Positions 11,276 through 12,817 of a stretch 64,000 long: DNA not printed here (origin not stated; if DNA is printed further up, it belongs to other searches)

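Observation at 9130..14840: Candidate amino-sugar conjugate (mycothiol/bacillithiol-like) biosynthetic cluster: MshA-like GT4, HAD phosphatase, PaaK-like ligase and a divergent MshB-like deacetylase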

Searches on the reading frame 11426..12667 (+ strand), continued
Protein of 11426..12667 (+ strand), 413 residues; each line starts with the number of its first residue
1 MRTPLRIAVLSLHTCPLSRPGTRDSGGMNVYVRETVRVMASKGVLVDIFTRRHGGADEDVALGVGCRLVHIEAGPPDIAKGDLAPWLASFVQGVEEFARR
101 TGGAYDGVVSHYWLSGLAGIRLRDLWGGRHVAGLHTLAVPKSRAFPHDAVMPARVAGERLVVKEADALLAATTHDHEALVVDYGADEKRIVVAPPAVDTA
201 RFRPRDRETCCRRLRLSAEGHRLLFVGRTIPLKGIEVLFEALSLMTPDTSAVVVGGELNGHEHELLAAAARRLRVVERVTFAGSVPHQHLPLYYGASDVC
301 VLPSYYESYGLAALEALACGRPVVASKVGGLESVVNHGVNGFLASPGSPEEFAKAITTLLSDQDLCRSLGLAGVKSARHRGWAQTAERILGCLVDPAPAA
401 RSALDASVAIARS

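Call 45: find_encoding_contigs(protein=P0085, flank=7000, max_places=1)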
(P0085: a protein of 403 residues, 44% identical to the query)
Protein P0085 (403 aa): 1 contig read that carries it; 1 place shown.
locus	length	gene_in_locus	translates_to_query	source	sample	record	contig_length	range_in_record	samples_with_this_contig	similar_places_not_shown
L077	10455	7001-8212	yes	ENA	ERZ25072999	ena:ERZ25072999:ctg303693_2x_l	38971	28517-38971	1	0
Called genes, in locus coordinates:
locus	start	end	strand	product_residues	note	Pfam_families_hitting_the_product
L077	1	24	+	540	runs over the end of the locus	PF00884:Sulfatase, PF01663:Phosphodiest (faint), PF16347:SGSH_C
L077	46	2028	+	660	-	PF07944:Beta-AFase-like_GH127_cat, PF20736:Glyco_hydro127M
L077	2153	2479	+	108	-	PF01521:Fe-S_biosyn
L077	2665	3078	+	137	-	-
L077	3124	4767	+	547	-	PF00795:CN_hydrolase, PF02540:NAD_synthase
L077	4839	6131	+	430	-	PF01590:GAF, PF13185:GAF_2, PF13492:GAF_3 (weak), PF07228:SpoIIE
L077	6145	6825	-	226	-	PF02585:PIG-L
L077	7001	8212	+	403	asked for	PF13439:Glyco_transf_4, PF13579:Glyco_trans_4_4, PF20706:GT4-conflict, PF00534:Glycos_transf_1, PF13692:Glyco_trans_1_4, PF13524:Glyco_trans_1_2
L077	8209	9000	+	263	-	PF00702:Hydrolase, PF12710:HAD (faint), PF13419:HAD_2, PF13242:Hydrolase_like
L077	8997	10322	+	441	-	PF00501:AMP-binding, PF27533:CapK_C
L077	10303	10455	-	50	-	?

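Call 50: search_protein_families(library=pfam, proteins=[L075:4618-6066:+, L075:9085-10377:+], max_evalue=0.001)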
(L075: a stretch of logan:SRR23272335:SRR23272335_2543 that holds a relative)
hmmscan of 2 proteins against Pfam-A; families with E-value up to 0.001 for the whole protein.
L075:4618-6066:+ (482 aa): 6 families
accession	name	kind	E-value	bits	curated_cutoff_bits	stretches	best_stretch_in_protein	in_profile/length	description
PF08241.18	Methyltransf_11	-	2.6e-16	60.5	21.2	1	288-366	19-95/95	Methyltransferase domain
PF13649.12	Methyltransf_25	-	1.5e-13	51.7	27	1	275-362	11-97/97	Methyltransferase domain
PF13847.12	Methyltransf_31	-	1.5e-08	34.9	27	1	285-367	26-110/145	Methyltransferase domain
PF00583.31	Acetyltransf_1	-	5.3e-08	33.6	20.7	1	85-184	17-106/116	Acetyltransferase (GNAT) family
PF08242.18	Methyltransf_12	-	2.9e-05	25.2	30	1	275-364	10-98/98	Methyltransferase domain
PF13508.13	Acetyltransf_7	-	0.00011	23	27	1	100-170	3-58/84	Acetyltransferase (GNAT) domain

L075:9085-10377:+ (430 aa): 0 families

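Call 71: search_protein_families(library=ncbifam, proteins=[L075:4618-6066:+, L075:3487-4569:+, L075:9085-10377:+, L075:8270-9088:+, L075:6070-6801:-], max_evalue=0.01)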
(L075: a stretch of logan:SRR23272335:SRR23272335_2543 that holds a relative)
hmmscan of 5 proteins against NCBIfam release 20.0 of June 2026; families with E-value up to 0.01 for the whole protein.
L075:4618-6066:+ (482 aa): 14 families
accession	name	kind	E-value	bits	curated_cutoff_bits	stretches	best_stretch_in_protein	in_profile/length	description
NF045667.1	MTase_DVU1556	equivalog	1.4e-09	37.7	155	1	287-367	45-120/213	DVU_1556 family methyltransferase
TIGR02072.1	BioC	equivalog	2.3e-07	30.9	184.95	1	276-367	49-133/244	malonyl-ACP O-methyltransferase BioC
NF045825.1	FAmtase_mtf2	equivalog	7.8e-07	28.6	400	1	291-371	86-162/248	fatty-acid O-methyltransferase Mtf2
NF008823.0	PRK11873.1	subfamily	1.1e-06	28.3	263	1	281-365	96-180/272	arsenite methyltransferase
NF047649.1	MTase_UXPK_star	exception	3.3e-06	26.3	460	1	278-366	93-181/283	methyltransferase/UXPK-star double selenoprotein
NF045823.1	PthPhpthDimycoMt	equivalog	7e-06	25.4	300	1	291-367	94-167/256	phthiotriol/phenolphthiotriol dimycocerosates methyltransferase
NF007610.0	PRK10258.1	equivalog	1e-05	25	342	1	287-367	64-139/251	malonyl-ACP O-methyltransferase BioC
NF041537.1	ArsM_AhpD_UU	exception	2.3e-05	23.4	510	1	277-366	90-180/345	arsenite methyltransferase/AhpD domain selenoprotein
NF001244.0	PRK00216.1-5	equivalog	6e-05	22.4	216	1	280-373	66-161/236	bifunctional demethylmenaquinone methyltransferase/2-methoxy-6-polyprenyl-1,4-benzoquinol methylase UbiE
NF041536.1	ArsM_DUF2284_UU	exception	0.00017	20.1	575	1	277-367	91-181/459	arsenite methyltransferase/DUF2284 domain selenoprotein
NF040539.1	AST_met_ArsM_2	exception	0.00028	20.8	240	1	289-367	83-164/262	putative arsinothricin biosynthesis methyltransferase ArsM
NF038099.1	AsSugarArsM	exception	0.00078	18.7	400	1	316-367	122-172/321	arsenosugar biosynthesis arsenite methyltransferase ArsM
TIGR01575.1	rimI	equivalog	0.0018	18.4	86.4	1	120-187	40-105/132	ribosomal protein S18-alanine N-acetyltransferase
TIGR01934.1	MenG_MenH_UbiE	subfamily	0.0018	17.6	158.35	1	288-366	63-141/223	ubiquinone/menaquinone biosynthesis methyltransferase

L075:3487-4569:+ (360 aa): 1 family
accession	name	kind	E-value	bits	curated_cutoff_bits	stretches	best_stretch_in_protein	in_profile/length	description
TIGR03450.1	mycothiol_INO1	equivalog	1.5e-131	438.8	638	1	4-358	1-355/355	inositol-3-phosphate synthase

L075:9085-10377:+ (430 aa): 7 families
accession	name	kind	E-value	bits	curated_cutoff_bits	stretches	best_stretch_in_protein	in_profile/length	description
TIGR02155.1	PA_CoA_ligase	equivalog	9.5e-34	116.6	646.3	1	23-409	7-411/422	phenylacetate--CoA ligase PaaK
NF045666.1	DVU1553_fam_AMP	equivalog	1.6e-32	112.9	300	1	18-315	17-316/331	DVU_1553 family AMP-dependent CoA ligase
NF041878.1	paak_haloarch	equivalog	7e-31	107.2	700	1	20-310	9-305/427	phenylacetate--CoA ligase PaaK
NF053551.1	FlxY_rubin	equivalog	4e-21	75.2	520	2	18-115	3-98/424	flexirubin biosynthesis putative acyl-CoA ligase FlxY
TIGR03335.1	F390_ftsA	equivalog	7.1e-12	44.8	458.7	1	23-108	13-102/445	coenzyme F390 synthetase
TIGR02304.1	aden_form_hyp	equivalog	1.6e-11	43.9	251.9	1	176-375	176-379/430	F390 synthetase-related protein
NF041217.1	BagE_FevW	exception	7.7e-10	38.3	800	1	218-348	196-332/424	bagremycin/ferroverdin synthetase BagE/FevW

L075:8270-9088:+ (272 aa): 40 families (the best 25 are shown)
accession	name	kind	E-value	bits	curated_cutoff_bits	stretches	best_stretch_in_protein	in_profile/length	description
TIGR02253.1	CTE7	subfamily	3.7e-39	134.8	169.75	2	130-240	88-199/221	TIGR02253 family HAD-type hydrolase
TIGR02254.1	YjjG_YfnB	equivalog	6.2e-31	107.6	159.9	1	121-246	82-207/223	YjjG family noncanonical pyrimidine nucleotidase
NF006976.0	PRK09449.1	equivalog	9.3e-26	90.7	183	1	120-241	79-201/225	pyrimidine 5'-nucleotidase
NF053830.1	RUBPPhHalo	equivalog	1.9e-22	80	330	1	120-237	87-205/234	ribulose-1,5-bisphosphate 5-phosphatase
TIGR01428.1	HAD_type_II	equivalog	8.7e-22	78.1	125.4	1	131-241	86-196/197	haloacid dehalogenase type II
TIGR02252.1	DREG-2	subfamily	1.7e-20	73.6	155.2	1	119-234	90-203/203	HAD hydrolase, REG-2-like, family IA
NF052576.1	PymNtasePynAStpc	equivalog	6.6e-19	68.4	350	1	120-238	83-203/229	pyrimidine 5'-nucleotidase PynA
TIGR01549.1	HAD-SF-IA-v1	subfamily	1.7e-14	54.5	23.3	1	137-229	63-149/149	HAD-IA family hydrolase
NF008018.0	PRK10748.1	equivalog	2e-14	53.4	225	1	143-240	120-212/238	5-amino-6-(5-phospho-D-ribitylamino)uracil phosphatase YigB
TIGR01454.1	AHBA_synth_RP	hypoth_equivalog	2.7e-13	50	246.65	1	134-234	73-176/205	AHBA synthesis associated protein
NF009695.0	PRK13222.1-2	equivalog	3.6e-13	49.5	225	1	125-232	83-190/226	phosphoglycolate phosphatase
TIGR01993.1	Pyr-5-nucltdase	equivalog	4.5e-13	49.4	142.9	1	133-219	81-168/183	pyrimidine 5'-nucleotidase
NF009804.0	PRK13288.1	equivalog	1.8e-12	47.2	218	1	135-219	81-166/215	pyrophosphatase PpaX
TIGR01509.1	HAD-SF-IA-v3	subfamily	2.1e-12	47.5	29.4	1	120-234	48-153/154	HAD-IA family hydrolase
TIGR01449.2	PGP_bact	equivalog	6.5e-12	45.4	180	1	6-234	2-183/213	phosphoglycolate phosphatase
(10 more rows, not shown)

L075:6070-6801:- (243 aa): 4 families
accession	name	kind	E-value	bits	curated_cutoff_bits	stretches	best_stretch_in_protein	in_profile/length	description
TIGR04001.1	thiol_BshB1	equivalog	5.2e-31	108.1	182.5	1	17-205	4-180/226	bacillithiol biosynthesis deacetylase BshB1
TIGR04000.1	thiol_BshB2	equivalog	1.4e-17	64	195.25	1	16-213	2-194/217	bacillithiol biosynthesis deacetylase BshB2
TIGR03446.1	mycothiol_Mca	equivalog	5.6e-14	52.4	277.15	1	16-159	2-162/283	mycothiol conjugate amidase Mca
TIGR03445.1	mycothiol_MshB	equivalog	2.9e-13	50.3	224.35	1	20-150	3-156/284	N-acetyl-1-D-myo-inositol-2-amino-2-deoxy-alpha-D-glucopyranoside deacetylase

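Call 73: find_encoding_contigs(protein=P0012, flank=6000, max_places=1)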
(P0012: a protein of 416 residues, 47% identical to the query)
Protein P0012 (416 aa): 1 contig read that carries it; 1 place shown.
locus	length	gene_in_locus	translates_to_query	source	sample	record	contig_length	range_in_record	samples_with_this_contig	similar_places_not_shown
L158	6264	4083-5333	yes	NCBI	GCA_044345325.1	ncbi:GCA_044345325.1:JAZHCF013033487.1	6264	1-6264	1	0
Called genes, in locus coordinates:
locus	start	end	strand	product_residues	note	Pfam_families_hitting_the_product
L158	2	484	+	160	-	?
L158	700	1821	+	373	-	PF03447:NAD_binding_3, PF00742:Homoserine_dh, PF01842:ACT, PF22629:ACT_AHAS_ss (weak)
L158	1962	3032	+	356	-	PF00291:PALP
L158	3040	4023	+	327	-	PF04339:FemAB_like (faint), PF13480:Acetyltransf_6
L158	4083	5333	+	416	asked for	PF13439:Glyco_transf_4, PF13579:Glyco_trans_4_4, PF20706:GT4-conflict, PF00534:Glycos_transf_1, PF13692:Glyco_trans_1_4, PF13524:Glyco_trans_1_2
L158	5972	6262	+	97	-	?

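Call 74: find_encoding_contigs(protein=P0049, flank=8000, max_places=1)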
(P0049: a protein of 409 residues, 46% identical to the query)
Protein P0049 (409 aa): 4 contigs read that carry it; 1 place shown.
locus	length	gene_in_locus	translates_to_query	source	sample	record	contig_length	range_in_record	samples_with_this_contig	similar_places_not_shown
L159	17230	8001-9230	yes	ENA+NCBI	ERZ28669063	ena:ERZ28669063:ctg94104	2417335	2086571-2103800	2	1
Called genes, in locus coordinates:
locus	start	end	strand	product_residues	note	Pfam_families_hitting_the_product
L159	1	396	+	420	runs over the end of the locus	PF00464:SHMT, PF00155:Aminotran_1_2 (weak)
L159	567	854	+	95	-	PF01250:Ribosomal_S6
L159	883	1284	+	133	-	PF00436:SSB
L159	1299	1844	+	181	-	PF01084:Ribosomal_S18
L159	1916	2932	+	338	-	PF13623:SurA_N_2 (weak), PF13624:SurA_N_3, PF13616:Rotamase_3, PF00639:Rotamase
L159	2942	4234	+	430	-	PF03447:NAD_binding_3, PF00742:Homoserine_dh, PF01842:ACT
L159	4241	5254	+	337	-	-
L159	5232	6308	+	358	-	PF00291:PALP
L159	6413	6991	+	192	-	PF01227:GTP_cyclohydroI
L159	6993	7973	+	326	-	PF13480:Acetyltransf_6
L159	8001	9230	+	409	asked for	PF13439:Glyco_transf_4, PF13579:Glyco_trans_4_4, PF20706:GT4-conflict, PF00534:Glycos_transf_1, PF13692:Glyco_trans_1_4, PF13524:Glyco_trans_1_2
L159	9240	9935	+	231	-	PF02585:PIG-L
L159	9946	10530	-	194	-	PF00857:Isochorismatase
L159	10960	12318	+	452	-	PF01943:Polysacc_synt, PF03023:MurJ (weak), PF13440:Polysacc_synt_3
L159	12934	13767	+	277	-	PF07719:TPR_2 (faint), PF13428:TPR_14 (faint), PF13431:TPR_17 (faint), PF13414:TPR_11 (faint)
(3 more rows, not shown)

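Call 87: predict_structure(alignment_id=A3)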
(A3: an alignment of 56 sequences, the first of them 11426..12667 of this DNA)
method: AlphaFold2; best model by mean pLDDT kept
length: 413 residues; sequences in the alignment: 56
mean_pLDDT: 93.3   pTM: 0.92
mean pLDDT of the five models: 93.3, 93.2, 92.8, 92.5, 91.3
residues with pLDDT >= 90: 362; 70-90: 32; 50-70: 3; < 50: 16
segments of 3 or more residues with pLDDT < 50: 398-413
pLDDT, mean of each block of 10 residues (from residue 1): 88 94 92 97 97 84 93 93 95 98 94 97 97 94 89 96 98 95 97 97 98 97 97 97 98 95 96 98 96 99 95 98 97 97 98 99 98 98 97 71 38 38
secondary structure, 60 per line:
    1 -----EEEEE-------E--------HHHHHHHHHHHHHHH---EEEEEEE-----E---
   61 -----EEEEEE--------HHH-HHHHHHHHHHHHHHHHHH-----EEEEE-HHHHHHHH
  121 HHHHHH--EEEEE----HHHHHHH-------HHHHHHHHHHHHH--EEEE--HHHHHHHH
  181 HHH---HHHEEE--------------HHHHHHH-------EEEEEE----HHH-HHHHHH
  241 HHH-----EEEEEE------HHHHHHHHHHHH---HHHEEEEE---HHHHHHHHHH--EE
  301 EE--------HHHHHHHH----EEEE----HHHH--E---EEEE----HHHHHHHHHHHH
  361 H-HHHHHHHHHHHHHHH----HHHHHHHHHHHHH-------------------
elements in order: E6-10 H27-41 E45-51 E66-71 H84-101 E107-111 H113-126 E129-133 H138-144 H152-164 E167-170 H173-183 E190-192 H207-213 E221-226 H235-243 E249-254 H261-272 E279-283 H287-296 E299-302 H311-318 E323-326 H331-334 E341-344 H349-361 H363-377 H382-394

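Call 91: fold_search(model_id=the predicted structure, library=pdb)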
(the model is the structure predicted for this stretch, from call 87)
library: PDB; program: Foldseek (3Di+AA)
matches with E <= 10: 1653; with E <= 0.001: 557
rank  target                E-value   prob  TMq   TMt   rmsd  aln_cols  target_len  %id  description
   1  3c4q_A                1.3e-37  1.00  0.86  0.91   2.4       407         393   36  Structure of the retaining glycosyltransferase MshA : The first step in mycothiol biosynthesis. Organism : Corynebacte (released 2008-04-01)
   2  3c4q_B                3.3e-37  1.00  0.86  0.91   2.5       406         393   35  Structure of the retaining glycosyltransferase MshA : The first step in mycothiol biosynthesis. Organism : Corynebacte (released 2008-04-01)
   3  3c48_A                4.1e-35  1.00  0.49  0.50  11.4       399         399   34  Structure of the retaining glycosyltransferase MshA: The first step in mycothiol biosynthesis. Organism: Corynebacteri (released 2008-03-25)
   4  3c48_B                7.0e-34  1.00  0.48  0.50  11.4       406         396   34  Structure of the retaining glycosyltransferase MshA: The first step in mycothiol biosynthesis. Organism: Corynebacteri (released 2008-03-25)
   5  6kih_A                8.5e-33  1.00  0.86  0.89   2.5       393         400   31  Sucrose-phosphate synthase (tll1590) from Thermosynechococcus elongatus (released 2020-05-27)
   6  6kih_B                9.2e-32  1.00  0.86  0.89   2.5       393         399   31  Sucrose-phosphate synthase (tll1590) from Thermosynechococcus elongatus (released 2020-05-27)
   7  6tvp_B                3.8e-26  1.00  0.68  0.72   5.4       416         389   26  Structure of Mycobacterium smegmatis alpha-maltose-1-phosphate synthase GlgM (released 2020-04-22)
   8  2r60                  1.5e-25  1.00  0.56  0.52   8.2       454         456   23  Structure of apo Sucrose Phosphate Synthase (SPS) of Halothermothrix orenii (released 2008-06-10)
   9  6tvp_A                4.6e-25  1.00  0.72  0.77   4.8       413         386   25  Structure of Mycobacterium smegmatis alpha-maltose-1-phosphate synthase GlgM (released 2020-04-22)
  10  6n1x                  5.0e-24  1.00  0.77  0.84   3.8       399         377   17  BshA from Staphylococcus aureus complexed with UDP and N-acetylglucosamine (released 2019-08-21)
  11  4xsu_A                5.4e-23  1.00  0.75  0.84   4.6       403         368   22  Crystal structure of Anabaena Alr3699/HepE in complex with UDP and glucose (released 2016-01-13)
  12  6d9t                  7.2e-23  1.00  0.78  0.85   3.7       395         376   17  BshA from Staphylococcus aureus complexed with UDP (released 2019-05-08)
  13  7qsg_A                8.6e-23  1.00  0.71  0.77   4.6       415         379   24  Methylmannose polysaccharide mannosyltransferase from M. hassiacum (released 2023-01-25)
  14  2jjm_A                5.5e-22  1.00  0.76  0.87   3.2       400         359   20  Crystal Structure of a family GT4 glycosyltransferase from Bacillus anthracis ORF BA1558. (released 2008-08-05)
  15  4xso_A                6.9e-22  1.00  0.74  0.83   4.5       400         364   20  Crystal structure of apo-form Alr3699/HepE from Anabaena sp. strain PCC 7120 (released 2016-01-13)
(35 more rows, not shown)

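Call 93: search_protein_families(library=pfam, proteins=[L077:8997-10322:+], max_evalue=1)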
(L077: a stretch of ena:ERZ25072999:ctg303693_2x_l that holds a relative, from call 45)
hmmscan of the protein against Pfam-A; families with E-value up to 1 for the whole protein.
L077:8997-10322:+ (441 aa): 2 families
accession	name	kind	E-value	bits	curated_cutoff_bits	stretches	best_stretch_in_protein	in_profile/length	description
PF00501.34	AMP-binding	-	2.7e-08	33.5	29.9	1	176-291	245-374/384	AMP-binding enzyme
PF02454.21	Sigma_1s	-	0.15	12.5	21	0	136-180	50-94/116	Sigma 1s protein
